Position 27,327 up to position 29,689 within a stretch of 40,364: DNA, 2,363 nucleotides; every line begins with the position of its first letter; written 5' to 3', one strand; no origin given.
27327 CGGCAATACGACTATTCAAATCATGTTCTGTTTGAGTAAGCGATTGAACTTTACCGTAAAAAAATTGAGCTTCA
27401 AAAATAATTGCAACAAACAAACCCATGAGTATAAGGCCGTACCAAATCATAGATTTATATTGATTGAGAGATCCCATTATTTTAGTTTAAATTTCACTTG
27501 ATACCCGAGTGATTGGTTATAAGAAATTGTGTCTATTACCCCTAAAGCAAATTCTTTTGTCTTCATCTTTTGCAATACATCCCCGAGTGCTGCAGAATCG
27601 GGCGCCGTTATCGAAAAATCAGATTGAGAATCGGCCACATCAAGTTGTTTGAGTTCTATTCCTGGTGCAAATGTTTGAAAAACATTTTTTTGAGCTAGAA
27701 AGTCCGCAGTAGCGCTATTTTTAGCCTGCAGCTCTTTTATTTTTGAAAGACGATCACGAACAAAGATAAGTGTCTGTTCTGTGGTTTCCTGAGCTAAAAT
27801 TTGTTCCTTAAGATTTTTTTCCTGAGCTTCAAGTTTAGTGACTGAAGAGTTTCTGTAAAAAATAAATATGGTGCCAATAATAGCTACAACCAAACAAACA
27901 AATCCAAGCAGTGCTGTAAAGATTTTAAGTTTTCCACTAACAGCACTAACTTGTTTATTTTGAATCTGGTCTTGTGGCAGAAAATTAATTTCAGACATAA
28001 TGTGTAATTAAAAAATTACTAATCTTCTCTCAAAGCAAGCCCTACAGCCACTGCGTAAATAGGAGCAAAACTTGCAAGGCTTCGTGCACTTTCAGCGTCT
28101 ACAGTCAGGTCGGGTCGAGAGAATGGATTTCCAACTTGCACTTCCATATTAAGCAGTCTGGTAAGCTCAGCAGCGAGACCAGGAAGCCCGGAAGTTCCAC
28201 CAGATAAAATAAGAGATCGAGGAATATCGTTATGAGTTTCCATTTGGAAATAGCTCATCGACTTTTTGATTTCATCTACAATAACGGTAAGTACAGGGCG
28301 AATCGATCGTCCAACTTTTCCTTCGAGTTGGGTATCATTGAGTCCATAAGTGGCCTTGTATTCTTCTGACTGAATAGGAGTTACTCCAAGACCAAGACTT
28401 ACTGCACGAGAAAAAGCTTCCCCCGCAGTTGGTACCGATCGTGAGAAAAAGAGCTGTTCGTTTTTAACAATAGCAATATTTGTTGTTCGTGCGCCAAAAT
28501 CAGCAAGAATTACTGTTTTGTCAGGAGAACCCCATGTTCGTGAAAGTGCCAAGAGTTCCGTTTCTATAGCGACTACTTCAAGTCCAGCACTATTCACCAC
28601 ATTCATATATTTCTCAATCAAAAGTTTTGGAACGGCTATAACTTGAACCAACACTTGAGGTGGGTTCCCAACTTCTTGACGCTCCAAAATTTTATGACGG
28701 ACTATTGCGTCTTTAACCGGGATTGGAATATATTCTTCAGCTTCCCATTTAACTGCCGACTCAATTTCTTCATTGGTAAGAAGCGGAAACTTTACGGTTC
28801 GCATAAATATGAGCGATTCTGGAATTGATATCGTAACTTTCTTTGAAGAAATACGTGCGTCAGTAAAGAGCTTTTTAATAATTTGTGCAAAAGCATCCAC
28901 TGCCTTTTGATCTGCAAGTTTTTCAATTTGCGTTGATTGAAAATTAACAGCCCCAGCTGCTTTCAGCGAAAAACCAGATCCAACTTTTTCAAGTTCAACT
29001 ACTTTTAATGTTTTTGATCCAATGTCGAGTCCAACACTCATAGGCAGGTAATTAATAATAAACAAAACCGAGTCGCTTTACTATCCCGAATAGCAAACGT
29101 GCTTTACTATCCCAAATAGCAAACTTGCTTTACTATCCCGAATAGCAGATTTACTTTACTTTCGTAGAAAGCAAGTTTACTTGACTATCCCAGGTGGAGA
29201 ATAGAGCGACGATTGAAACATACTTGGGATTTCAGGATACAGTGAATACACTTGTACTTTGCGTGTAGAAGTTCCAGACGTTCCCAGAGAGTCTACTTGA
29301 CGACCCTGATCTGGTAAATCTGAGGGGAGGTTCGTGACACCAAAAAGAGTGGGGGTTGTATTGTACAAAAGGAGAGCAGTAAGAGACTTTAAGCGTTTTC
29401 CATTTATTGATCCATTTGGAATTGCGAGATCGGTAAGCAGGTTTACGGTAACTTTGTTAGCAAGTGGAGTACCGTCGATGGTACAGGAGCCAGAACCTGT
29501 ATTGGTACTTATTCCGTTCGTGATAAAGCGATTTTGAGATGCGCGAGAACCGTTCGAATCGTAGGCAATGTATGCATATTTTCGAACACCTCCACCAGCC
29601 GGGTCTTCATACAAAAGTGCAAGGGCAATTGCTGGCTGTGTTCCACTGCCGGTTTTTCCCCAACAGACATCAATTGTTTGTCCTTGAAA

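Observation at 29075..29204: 26-bp tandem array seeded from the last codons of the PilX-like gene, forming iterated stem-loops just upstream of pilM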

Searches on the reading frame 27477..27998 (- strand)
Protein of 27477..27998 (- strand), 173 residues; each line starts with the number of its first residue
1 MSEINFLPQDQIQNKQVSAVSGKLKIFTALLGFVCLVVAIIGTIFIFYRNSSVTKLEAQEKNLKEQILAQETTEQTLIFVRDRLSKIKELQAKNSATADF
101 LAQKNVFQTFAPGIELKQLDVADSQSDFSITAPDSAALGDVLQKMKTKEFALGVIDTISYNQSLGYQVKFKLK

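Call 11: search_protein_families(library=pfam, proteins=[window:27477-27998:-], max_evalue=0.01)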
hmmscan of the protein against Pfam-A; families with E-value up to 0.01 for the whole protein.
window:27477-27998:- (173 aa): 1 family
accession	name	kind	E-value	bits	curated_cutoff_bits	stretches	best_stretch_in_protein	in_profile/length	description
PF10475.15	Vps54_N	-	0.0031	17.3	27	1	55-119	89-156/291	Vacuolar-sorting protein 54, of GARP complex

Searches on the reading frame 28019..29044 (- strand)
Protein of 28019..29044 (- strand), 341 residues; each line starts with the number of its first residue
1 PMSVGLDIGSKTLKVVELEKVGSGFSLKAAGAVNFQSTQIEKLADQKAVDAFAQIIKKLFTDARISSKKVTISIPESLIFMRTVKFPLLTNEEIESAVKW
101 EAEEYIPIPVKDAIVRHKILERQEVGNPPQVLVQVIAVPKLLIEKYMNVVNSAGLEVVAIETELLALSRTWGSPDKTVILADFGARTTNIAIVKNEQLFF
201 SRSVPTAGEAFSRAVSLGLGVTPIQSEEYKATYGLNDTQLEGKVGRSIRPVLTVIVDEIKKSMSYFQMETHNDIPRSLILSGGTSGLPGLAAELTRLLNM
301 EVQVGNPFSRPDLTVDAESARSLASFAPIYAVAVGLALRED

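Call 11: search_protein_families(library=pfam, proteins=[window:28019-29044:-], max_evalue=0.01)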
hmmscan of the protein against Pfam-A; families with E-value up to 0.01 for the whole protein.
window:28019-29044:- (341 aa): 4 families
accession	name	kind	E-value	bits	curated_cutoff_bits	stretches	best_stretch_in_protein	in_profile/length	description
PF11104.14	PilM_2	-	8e-40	137.2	27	1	5-340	1-339/340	Type IV pilus assembly protein PilM;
PF14450.12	FtsA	-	1.5e-11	45.2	31.8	1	180-334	2-126/127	Cell division protein FtsA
PF06723.19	MreB_Mbl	-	2.3e-08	33.7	27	1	243-306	241-305/327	MreB/Mbl protein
PF05134.19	T2SSL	-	0.0062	16.4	25.5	1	66-167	45-138/231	Type II secretion system (T2SS), protein L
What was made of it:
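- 28019..29041 (-): pilM. The start is taken as the ATG at 29041 (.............). Its first ~30 codons belong to the same island of nucleotide conservation. Pfam PilM_2, E = 8e-40 (call 11).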

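Call 15: find_encoding_contigs(protein=window:28019-29044:-, flank=10000, max_places=10)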
Protein window:28019-29044:- (341 aa): no gene with exactly this product is on record in the collection.

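Call 38: find_related_loci(query=window:28019-29041:-, collection=metagenome_contigs, flank=2500)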
Query window:28019-29041:- (340 aa) in metagenome_contigs; peptide patterns used: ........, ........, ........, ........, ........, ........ (x = any residue, [..] = any of these).
191 stretches matched a pattern; 35 encode a relative of the query (tblastn E <= 1e-3); 35 distinct loci.
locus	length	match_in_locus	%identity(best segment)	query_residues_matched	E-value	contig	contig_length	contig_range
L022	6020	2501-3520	78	1-340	0e+0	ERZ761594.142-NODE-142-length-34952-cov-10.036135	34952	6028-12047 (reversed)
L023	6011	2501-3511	57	1-338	2e-131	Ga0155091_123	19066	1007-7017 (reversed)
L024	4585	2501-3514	56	1-340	9e-131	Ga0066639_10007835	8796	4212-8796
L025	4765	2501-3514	54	1-340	8e-131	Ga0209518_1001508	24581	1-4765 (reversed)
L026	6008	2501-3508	57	1-338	9e-130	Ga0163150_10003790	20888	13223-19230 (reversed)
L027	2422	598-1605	56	1-338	2e-135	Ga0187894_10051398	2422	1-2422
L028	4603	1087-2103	57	1-340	7e-128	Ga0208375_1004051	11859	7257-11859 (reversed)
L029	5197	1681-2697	55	1-340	3e-126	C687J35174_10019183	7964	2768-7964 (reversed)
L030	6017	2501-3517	55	1-340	4e-126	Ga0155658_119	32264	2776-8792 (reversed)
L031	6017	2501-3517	54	1-340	9e-126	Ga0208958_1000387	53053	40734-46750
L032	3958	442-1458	54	1-340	6e-127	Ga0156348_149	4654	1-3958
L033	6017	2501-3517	55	1-340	5e-123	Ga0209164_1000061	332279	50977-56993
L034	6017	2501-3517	53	1-340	1e-122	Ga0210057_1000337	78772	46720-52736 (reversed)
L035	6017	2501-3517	53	1-340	1e-122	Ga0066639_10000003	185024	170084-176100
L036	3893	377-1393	56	1-340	1e-119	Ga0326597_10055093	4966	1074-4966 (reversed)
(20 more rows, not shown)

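Call 48: find_homologous_proteins(query=window:28019-29041:-, max_evalue=1e-100)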
Query window:28019-29041:- (340 aa): 820 proteins with E <= 1e-100 among 8000 candidates; the best 120 are listed.
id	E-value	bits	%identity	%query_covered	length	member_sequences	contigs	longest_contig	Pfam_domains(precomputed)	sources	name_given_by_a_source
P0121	2.7e-195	666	90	100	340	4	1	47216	PF06723.20,PF14450.13,PF11104.15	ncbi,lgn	-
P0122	3.4e-191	652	89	100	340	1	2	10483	PF06723.20,PF14450.13,PF11104.15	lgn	-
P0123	1.3e-172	591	78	100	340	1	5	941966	PF06723.20,PF14450.13,PF11104.15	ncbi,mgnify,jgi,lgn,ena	mgnify:CR=1 FL=1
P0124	2.3e-170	584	78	100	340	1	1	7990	PF06723.20,PF14450.13,PF11104.15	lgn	-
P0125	1.7e-162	558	75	100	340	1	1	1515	PF06723.20,PF14450.13,PF11104.15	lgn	-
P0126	9.4e-154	529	71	100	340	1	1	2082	PF25216.1,PF06723.20,PF14450.13,PF11104.15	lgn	-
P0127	1.8e-152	525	71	100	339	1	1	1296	PF06723.20,PF14450.13,PF11104.15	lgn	-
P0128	2.5e-133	462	60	99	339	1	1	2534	PF25216.1,PF06723.20,PF14450.13,PF11104.15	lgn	-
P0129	6.8e-126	438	60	100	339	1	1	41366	PF25216.1,PF06723.20,PF14450.13,PF11104.15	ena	-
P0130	7.5e-125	434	59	100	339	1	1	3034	PF25216.1,PF06723.20,PF14450.13,PF11104.15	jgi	jgi:type IV pilus assembly protein PilM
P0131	9.1e-125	434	60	99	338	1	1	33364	PF25216.1,PF06723.20,PF14450.13,PF11104.15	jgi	jgi:type IV pilus assembly protein PilM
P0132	5.0e-124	432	59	100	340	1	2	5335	PF25216.1,PF06723.20,PF14450.13,PF11104.15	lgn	-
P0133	3.7e-123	429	57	100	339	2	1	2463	PF25216.1,PF06723.20,PF14450.13,PF11104.15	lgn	-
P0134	1.6e-122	427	58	100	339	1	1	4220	PF01869.27,PF25216.1,PF06723.20,PF14450.13,PF11104.15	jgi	-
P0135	9.6e-122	424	58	100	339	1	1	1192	PF25216.1,PF06723.20,PF14450.13,PF11104.15,PF08841.17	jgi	jgi:type IV pilus assembly protein PilM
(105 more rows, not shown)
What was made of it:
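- Tried and rejected: The clade is sparsely sampled: the top cluster has 4 members (call 48).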

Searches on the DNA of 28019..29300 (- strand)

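Call 43: search_rna_families(source=window, start=28950, end=29300, threshold=evalue, max_evalue=10)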
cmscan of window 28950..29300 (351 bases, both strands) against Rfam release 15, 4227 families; matches with E-value up to 10: 1.
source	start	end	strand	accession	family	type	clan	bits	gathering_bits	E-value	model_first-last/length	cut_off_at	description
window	29196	29219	+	RF01322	CRISPR-DR9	Gene; CRISPR;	-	12.6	45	8.8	1-37/37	no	CRISPR RNA direct repeat element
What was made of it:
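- On CRISPR array: The only Rfam match is a chance-level CRISPR-DR9 hit (12.6 bits against a 45-bit gathering score, E = 8.8) outside the units (call 43).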

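Call 58: build_rna_model(alignment_id=A2, structure=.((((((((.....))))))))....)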
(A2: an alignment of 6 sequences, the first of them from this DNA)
Model R1 built from alignment A2 (6 sequences, 26 columns); structure: as given.
model positions 26; base pairs 8; branch points 0; effective number of sequences 6; information 1.141 bits per position. Calibrated on 0.2 Mb of random sequence (short: E-values are rough).
structure used (alignment columns):
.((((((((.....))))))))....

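Call 59: search_with_rna_model(model_id=R1, sources=[window, L008, L010, L011, L014, L015, L016, L018, L019, L020, L021, L022, L023, L024, L025, L026, L028, L030, L031, L033, L034, L035, L037, L038, L043], max_evalue=10)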
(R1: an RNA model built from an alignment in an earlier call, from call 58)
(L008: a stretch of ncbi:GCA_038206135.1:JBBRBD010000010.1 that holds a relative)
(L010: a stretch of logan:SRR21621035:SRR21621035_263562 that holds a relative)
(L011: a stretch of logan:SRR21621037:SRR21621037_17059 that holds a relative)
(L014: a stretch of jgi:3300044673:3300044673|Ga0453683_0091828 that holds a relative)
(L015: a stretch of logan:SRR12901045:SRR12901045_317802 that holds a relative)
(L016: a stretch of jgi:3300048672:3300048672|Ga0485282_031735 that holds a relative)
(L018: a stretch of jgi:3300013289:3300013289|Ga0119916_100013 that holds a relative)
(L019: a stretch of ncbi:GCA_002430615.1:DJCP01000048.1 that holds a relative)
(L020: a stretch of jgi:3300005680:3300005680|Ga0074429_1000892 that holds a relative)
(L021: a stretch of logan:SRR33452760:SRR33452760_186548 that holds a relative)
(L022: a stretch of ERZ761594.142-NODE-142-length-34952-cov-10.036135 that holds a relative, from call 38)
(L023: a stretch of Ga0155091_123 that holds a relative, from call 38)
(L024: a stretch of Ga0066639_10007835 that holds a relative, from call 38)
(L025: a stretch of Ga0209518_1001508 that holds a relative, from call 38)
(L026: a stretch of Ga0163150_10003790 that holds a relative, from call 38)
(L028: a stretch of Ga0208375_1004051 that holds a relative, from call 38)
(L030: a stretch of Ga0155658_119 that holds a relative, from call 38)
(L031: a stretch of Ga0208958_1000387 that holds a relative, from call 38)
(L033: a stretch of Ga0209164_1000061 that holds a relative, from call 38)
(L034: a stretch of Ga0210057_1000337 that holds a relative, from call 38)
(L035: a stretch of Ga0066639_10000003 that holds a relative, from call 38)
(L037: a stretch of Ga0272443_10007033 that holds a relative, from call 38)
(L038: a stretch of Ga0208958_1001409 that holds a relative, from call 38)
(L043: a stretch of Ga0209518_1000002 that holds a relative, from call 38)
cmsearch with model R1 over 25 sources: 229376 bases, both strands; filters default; matches with E-value up to 10: 11.
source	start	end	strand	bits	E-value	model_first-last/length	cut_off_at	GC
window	29073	29098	-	39.2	3.9e-07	1-26/26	no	0.42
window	29099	29124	-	39.1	4.1e-07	1-26/26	no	0.38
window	29125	29150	-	39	4.3e-07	1-26/26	no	0.38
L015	1042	1067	+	38.1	7.7e-07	1-26/26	no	0.31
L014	884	909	+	35.7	3.4e-06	1-26/26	no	0.35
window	29151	29176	-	32.3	2.8e-05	1-26/26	no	0.31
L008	6904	6929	+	18.8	0.11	1-26/26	no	0.5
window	22943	22966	+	15.2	1.1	1-26/26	no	0.42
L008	10883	10912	+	13.7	2.8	1-26/26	no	0.4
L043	3652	3673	-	13.1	4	1-26/26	no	0.36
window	36222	36247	-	11.9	8.4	1-26/26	no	0.5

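Call 68: search_rna_families(source=L025, start=2350, end=2540, threshold=evalue, max_evalue=1)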
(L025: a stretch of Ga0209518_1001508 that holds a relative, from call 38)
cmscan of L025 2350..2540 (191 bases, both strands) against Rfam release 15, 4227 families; matches with E-value up to 1: 0.
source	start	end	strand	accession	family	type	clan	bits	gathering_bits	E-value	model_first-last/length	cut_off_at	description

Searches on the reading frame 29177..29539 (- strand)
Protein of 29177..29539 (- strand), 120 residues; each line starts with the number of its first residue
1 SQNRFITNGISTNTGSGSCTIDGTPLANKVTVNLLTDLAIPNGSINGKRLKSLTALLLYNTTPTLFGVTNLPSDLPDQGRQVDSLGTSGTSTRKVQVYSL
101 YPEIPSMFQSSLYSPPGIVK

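Call 46: find_homologous_proteins(query=window:29177-29539:-, max_evalue=1e-10)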
Query window:29177-29539:-: 8 candidates shared short words with the query, none scored E <= 1e-10.
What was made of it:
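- Tried and rejected: It returned nothing, not even the protein itself, so it is uninformative (call 46).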
